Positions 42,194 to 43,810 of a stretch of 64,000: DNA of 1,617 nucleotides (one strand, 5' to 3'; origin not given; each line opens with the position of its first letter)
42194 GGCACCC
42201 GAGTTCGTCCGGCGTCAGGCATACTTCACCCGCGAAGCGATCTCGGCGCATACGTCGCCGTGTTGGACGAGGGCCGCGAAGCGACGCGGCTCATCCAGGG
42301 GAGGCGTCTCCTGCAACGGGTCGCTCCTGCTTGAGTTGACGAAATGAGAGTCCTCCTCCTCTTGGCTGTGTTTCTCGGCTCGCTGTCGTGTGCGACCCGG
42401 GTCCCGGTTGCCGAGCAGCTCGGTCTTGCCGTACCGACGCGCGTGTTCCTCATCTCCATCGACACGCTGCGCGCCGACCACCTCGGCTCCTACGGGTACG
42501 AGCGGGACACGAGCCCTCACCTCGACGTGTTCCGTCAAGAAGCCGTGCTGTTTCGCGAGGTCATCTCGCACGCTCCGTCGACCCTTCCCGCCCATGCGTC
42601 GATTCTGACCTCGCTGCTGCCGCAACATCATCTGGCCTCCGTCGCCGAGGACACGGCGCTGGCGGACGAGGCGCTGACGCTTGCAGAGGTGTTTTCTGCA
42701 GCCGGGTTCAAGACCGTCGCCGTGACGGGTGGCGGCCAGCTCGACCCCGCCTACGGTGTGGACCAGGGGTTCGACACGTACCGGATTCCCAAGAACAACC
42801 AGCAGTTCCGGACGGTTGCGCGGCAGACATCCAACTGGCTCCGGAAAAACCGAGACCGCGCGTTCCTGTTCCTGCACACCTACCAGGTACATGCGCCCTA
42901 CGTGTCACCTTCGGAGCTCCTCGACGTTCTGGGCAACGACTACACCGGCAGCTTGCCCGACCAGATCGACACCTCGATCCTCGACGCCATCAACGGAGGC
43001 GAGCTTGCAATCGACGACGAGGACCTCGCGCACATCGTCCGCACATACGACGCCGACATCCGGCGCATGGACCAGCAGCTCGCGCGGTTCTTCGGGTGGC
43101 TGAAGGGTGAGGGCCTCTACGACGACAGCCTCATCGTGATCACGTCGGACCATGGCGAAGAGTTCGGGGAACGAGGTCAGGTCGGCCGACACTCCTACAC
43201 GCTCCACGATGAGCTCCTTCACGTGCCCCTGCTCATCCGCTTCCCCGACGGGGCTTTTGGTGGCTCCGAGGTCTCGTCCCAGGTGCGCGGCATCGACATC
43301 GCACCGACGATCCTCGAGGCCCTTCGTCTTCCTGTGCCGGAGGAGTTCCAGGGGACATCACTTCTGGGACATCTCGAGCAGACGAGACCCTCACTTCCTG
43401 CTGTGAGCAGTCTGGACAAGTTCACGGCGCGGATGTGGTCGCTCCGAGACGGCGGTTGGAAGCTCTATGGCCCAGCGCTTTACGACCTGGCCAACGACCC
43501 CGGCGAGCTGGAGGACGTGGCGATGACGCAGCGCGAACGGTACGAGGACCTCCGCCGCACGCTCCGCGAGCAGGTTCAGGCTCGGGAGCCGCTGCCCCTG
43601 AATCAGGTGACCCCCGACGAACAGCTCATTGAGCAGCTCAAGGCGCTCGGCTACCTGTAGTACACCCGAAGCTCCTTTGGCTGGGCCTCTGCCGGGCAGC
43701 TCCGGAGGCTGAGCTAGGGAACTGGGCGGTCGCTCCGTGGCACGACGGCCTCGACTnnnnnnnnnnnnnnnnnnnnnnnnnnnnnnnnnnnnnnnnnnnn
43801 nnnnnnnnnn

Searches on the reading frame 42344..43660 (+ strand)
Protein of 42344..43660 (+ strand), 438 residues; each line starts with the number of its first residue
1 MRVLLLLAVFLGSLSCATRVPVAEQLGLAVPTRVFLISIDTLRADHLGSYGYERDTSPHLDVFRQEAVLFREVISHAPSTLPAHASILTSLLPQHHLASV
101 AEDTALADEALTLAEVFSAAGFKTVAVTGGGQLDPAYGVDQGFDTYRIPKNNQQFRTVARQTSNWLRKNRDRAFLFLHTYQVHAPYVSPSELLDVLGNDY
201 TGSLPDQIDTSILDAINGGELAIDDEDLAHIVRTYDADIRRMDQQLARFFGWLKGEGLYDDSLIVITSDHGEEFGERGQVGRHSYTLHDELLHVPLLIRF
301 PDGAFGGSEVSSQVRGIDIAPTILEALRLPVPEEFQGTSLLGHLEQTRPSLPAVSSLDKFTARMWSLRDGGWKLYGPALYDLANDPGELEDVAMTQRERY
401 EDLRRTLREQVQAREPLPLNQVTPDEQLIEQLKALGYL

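Call 12: search_protein_families(library=pfam, proteins=[window:42344-43660:+], max_evalue=0.01)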
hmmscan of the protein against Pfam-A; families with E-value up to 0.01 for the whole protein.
window:42344-43660:+ (438 aa): 4 families
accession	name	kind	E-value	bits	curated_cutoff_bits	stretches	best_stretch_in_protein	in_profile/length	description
PF00884.28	Sulfatase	-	1.7e-42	146.2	25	1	34-327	3-299/301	Sulfatase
PF16347.10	SGSH_C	-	6.9e-13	49.5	29.3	1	287-347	11-71/154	N-sulphoglucosamine sulphohydrolase, C-terminal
PF01663.27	Phosphodiest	-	5.9e-12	46.3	23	2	34-96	1-60/342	Type I phosphodiesterase / nucleotide pyrophosphatase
PF02995.22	DUF229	-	0.00064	19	25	1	239-276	310-347/496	Protein of unknown function (DUF229)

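Call 56: find_encoding_contigs(protein=window:42344-43660:+, flank=10000, max_places=5)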
Protein window:42344-43660:+ (438 aa): no gene with exactly this product is on record in the collection.
